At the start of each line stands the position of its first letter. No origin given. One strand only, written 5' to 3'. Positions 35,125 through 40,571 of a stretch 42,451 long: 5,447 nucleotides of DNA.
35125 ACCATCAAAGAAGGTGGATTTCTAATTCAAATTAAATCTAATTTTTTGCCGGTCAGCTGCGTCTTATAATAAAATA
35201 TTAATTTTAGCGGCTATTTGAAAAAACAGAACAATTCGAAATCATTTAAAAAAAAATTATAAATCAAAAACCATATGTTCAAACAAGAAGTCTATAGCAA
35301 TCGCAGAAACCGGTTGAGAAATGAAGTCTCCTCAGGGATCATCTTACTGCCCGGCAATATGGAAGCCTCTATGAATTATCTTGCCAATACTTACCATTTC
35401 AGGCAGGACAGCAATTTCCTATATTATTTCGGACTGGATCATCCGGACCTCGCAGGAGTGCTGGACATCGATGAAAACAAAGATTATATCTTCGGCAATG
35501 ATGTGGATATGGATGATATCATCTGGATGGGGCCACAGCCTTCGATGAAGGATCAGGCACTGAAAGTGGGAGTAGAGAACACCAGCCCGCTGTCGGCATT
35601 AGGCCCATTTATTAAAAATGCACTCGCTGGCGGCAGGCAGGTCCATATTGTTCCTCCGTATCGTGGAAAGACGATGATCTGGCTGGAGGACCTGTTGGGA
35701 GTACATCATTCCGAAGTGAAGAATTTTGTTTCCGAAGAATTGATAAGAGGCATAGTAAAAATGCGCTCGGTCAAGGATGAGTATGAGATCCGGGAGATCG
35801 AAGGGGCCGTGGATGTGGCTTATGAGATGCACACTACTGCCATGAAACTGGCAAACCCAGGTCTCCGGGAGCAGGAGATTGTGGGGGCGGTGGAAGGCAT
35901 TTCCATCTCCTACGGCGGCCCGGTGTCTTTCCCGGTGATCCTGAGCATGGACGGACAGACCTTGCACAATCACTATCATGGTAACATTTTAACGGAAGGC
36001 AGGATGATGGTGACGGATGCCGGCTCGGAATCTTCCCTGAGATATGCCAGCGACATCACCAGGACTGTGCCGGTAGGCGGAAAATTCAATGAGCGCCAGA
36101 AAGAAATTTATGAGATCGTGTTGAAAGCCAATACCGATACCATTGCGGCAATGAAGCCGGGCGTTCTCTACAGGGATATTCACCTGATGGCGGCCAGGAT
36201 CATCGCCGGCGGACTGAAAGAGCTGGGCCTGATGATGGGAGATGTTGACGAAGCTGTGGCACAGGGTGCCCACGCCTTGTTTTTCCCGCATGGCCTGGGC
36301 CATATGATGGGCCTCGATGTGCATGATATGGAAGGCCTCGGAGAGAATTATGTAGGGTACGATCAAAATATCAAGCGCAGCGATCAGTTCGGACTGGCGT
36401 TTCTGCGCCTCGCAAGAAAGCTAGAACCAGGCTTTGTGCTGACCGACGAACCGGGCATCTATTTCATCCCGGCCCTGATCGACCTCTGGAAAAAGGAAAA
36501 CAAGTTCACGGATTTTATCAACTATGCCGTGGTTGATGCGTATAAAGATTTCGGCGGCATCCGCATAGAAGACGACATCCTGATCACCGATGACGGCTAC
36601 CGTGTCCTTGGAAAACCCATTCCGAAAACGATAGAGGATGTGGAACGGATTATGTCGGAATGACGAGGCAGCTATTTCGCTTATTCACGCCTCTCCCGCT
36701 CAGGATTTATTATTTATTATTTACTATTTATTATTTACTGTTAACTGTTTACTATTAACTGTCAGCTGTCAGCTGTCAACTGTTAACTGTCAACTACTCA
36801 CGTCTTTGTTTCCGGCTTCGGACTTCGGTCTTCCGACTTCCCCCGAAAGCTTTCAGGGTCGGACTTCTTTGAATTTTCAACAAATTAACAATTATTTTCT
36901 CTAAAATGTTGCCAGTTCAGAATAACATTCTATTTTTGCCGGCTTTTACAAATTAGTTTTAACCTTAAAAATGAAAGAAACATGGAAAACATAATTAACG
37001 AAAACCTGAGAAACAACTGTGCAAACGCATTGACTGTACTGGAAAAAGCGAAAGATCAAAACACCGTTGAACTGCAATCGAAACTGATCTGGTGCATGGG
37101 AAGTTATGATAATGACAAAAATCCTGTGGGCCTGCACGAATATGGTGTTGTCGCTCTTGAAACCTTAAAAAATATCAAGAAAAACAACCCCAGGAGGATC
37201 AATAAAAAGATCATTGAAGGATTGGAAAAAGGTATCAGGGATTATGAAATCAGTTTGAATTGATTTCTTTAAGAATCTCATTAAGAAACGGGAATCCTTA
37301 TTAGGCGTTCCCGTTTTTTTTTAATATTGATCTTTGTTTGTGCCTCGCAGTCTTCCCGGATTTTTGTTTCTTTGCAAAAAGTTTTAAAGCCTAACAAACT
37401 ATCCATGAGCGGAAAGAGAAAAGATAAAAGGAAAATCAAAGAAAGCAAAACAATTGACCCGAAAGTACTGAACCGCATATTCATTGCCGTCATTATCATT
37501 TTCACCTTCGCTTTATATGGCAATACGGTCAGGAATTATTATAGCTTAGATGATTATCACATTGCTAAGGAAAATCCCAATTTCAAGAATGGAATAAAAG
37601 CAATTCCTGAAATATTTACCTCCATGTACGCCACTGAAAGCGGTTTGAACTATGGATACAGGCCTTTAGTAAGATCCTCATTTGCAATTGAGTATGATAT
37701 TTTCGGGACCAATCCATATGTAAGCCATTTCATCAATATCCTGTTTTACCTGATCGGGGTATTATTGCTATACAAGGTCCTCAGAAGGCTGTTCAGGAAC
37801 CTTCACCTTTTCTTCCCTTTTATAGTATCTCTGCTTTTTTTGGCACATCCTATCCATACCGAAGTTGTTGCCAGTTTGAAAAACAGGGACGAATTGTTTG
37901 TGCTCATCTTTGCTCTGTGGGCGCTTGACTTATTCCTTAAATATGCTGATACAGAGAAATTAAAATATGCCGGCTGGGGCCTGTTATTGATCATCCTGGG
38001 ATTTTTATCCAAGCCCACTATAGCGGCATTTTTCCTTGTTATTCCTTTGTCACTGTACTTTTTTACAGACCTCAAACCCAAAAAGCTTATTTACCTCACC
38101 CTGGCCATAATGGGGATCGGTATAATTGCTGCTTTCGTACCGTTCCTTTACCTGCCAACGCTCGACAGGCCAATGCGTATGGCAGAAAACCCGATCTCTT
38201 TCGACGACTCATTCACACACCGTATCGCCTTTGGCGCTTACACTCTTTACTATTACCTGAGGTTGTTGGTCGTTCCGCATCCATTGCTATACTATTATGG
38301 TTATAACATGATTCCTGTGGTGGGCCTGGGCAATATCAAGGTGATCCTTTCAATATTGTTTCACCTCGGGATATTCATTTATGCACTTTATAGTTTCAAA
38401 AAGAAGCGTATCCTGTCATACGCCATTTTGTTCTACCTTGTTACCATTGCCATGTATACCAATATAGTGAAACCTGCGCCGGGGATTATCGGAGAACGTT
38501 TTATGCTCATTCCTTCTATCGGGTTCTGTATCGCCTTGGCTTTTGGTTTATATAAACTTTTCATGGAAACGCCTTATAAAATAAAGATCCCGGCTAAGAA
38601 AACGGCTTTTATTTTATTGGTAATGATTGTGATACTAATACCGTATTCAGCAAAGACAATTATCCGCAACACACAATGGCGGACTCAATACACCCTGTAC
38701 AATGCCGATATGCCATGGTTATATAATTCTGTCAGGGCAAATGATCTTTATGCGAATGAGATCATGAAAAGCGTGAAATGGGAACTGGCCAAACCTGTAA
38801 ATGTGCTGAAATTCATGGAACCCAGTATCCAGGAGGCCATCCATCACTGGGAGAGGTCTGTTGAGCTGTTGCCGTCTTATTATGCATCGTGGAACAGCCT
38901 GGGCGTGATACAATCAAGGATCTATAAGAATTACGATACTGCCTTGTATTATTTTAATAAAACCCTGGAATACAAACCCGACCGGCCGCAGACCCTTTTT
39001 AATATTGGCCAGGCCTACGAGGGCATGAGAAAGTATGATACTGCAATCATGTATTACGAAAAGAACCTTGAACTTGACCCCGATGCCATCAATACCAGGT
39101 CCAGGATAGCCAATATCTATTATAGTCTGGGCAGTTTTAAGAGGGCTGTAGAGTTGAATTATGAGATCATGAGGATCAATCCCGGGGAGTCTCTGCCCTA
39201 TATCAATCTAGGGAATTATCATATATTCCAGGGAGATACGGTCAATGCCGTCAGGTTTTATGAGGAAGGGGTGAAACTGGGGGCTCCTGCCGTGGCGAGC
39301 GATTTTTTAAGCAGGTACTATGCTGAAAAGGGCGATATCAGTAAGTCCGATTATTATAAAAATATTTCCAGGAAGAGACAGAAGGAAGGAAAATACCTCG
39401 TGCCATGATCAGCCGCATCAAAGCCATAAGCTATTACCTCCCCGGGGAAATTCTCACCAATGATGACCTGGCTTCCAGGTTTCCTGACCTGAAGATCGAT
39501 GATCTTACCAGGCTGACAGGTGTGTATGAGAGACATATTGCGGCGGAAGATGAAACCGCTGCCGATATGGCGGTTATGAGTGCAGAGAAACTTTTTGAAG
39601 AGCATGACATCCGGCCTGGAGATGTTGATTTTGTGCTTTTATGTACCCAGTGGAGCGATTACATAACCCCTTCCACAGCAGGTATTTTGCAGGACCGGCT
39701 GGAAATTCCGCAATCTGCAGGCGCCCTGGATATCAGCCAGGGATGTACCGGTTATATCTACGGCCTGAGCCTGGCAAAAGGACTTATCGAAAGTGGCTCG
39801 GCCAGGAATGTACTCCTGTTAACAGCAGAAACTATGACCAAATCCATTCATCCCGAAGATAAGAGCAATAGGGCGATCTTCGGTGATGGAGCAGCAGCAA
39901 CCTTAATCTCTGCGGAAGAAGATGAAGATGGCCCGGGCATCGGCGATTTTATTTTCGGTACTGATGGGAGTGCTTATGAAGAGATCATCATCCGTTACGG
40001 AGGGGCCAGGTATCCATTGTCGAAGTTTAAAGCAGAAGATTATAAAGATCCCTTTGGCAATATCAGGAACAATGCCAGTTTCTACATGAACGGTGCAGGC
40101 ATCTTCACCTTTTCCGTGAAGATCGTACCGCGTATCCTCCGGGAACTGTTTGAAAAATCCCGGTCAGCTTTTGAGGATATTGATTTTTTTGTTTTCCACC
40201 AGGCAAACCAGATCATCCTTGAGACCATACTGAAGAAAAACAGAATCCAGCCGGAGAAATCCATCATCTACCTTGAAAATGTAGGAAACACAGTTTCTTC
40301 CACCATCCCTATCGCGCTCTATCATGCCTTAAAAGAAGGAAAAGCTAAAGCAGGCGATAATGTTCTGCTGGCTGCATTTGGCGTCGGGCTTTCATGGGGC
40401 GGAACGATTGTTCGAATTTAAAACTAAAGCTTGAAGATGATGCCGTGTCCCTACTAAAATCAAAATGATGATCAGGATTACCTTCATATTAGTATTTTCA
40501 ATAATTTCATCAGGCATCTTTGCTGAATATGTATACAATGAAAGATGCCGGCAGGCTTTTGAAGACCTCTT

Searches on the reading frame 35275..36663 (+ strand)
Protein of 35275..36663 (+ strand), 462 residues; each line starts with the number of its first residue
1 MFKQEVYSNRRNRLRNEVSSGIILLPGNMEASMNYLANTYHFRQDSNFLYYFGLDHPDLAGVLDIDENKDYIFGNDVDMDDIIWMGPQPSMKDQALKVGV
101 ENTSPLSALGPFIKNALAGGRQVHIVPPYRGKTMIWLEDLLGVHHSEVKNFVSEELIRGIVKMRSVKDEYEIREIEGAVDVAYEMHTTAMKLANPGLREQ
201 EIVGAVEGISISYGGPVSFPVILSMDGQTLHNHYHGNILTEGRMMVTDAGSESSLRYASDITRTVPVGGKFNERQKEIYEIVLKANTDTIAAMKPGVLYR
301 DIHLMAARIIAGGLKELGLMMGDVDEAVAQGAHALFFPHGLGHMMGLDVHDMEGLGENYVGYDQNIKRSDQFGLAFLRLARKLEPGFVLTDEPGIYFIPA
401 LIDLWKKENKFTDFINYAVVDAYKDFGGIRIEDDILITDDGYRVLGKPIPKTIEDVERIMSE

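Call 59: search_protein_families(library=pfam, proteins=[window:35275-36663:+], max_evalue=0.00001)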
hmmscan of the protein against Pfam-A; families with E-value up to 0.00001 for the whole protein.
window:35275-36663:+ (462 aa): 2 families
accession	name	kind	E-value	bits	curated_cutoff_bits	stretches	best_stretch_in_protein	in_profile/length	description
PF00557.29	Peptidase_M24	-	4.5e-44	151.2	23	1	175-439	3-208/208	Metallopeptidase family M24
PF05195.22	AMP_N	-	4.1e-26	91.5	24.6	1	7-123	1-120/121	Aminopeptidase P, N-terminal domain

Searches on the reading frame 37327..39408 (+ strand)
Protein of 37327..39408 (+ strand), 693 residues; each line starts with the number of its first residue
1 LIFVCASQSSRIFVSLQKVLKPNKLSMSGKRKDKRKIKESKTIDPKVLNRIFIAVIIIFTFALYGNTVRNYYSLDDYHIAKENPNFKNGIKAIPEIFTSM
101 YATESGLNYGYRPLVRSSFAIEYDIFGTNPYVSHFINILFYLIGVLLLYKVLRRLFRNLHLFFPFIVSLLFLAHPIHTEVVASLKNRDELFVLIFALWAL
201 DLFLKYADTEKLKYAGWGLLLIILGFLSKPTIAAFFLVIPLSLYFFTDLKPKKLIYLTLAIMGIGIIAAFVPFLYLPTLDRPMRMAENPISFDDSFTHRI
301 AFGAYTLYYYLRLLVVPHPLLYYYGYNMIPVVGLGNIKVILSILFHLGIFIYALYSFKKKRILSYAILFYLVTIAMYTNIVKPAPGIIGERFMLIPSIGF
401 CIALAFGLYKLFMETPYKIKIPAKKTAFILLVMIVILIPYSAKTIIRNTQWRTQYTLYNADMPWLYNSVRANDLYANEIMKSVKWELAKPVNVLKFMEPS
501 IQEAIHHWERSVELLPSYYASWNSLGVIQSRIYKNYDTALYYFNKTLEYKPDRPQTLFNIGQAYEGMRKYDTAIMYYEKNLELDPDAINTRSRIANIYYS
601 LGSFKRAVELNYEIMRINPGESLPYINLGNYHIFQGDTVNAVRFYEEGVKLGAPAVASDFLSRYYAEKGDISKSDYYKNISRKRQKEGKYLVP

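Call 59: search_protein_families(library=pfam, proteins=[window:37327-39408:+], max_evalue=0.00001)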
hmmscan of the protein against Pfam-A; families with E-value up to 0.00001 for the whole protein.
window:37327-39408:+ (693 aa): 10 families
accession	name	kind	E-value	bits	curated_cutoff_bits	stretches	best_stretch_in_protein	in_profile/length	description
PF00515.34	TPR_1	-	1.4e-20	72.6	27.8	1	555-586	2-33/34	Tetratricopeptide repeat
PF07719.23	TPR_2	-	5.2e-14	51.6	27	0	555-586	2-33/34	Tetratricopeptide repeat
PF13424.12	TPR_12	-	5.2e-12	46.2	30.1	0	555-617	4-74/77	Tetratricopeptide repeat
PF13181.12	TPR_8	-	4.4e-11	42.4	25.7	0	555-586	2-33/34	Tetratricopeptide repeat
PF13431.12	TPR_17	-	7.5e-11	41.9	24.4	0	542-574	1-33/34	Tetratricopeptide repeat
PF13414.12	TPR_11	-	1.1e-10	41.5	26.8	0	569-602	9-42/42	TPR repeat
PF13231.12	PMT_2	-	1.5e-07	32.2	26.1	1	121-272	12-156/160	Dolichyl-phosphate-mannose-protein mannosyltransferase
PF13176.12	TPR_7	-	4.3e-07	30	27.9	0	556-586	1-31/36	Tetratricopeptide repeat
PF14559.12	TPR_19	-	7.2e-07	29.9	25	0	568-618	5-55/68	Tetratricopeptide repeat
PF12895.13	ANAPC3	-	9.4e-07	29.5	27.2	0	534-608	3-76/82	Anaphase-promoting complex, cyclosome, subunit 3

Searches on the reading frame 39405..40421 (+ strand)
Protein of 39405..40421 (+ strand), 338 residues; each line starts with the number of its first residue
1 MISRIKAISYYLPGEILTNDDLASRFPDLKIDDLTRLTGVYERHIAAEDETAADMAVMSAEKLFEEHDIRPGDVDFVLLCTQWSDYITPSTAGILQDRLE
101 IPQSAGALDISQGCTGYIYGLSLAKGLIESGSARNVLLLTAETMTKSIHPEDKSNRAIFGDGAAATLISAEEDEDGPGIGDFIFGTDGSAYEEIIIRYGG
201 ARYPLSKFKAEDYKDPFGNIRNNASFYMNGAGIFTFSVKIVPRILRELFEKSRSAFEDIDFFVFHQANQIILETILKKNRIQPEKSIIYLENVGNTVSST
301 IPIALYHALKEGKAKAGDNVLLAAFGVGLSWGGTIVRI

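Call 59: search_protein_families(library=pfam, proteins=[window:39405-40421:+], max_evalue=0.00001)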
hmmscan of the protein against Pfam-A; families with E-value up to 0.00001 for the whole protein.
window:39405-40421:+ (338 aa): 3 families
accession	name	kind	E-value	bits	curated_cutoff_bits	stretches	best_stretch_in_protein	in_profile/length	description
PF08541.16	ACP_syn_III_C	-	6.2e-31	106.9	26.6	1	251-338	3-90/90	3-Oxoacyl-[acyl-carrier-protein (ACP)] synthase III C terminal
PF08545.16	ACP_syn_III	-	2.1e-23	82.5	24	1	108-188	1-80/80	3-Oxoacyl-[acyl-carrier-protein (ACP)] synthase III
PF08392.18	FAE1_CUT1_RppA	-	1.2e-07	31.8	27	1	46-173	78-208/290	FAE1/Type III polyketide synthase-like protein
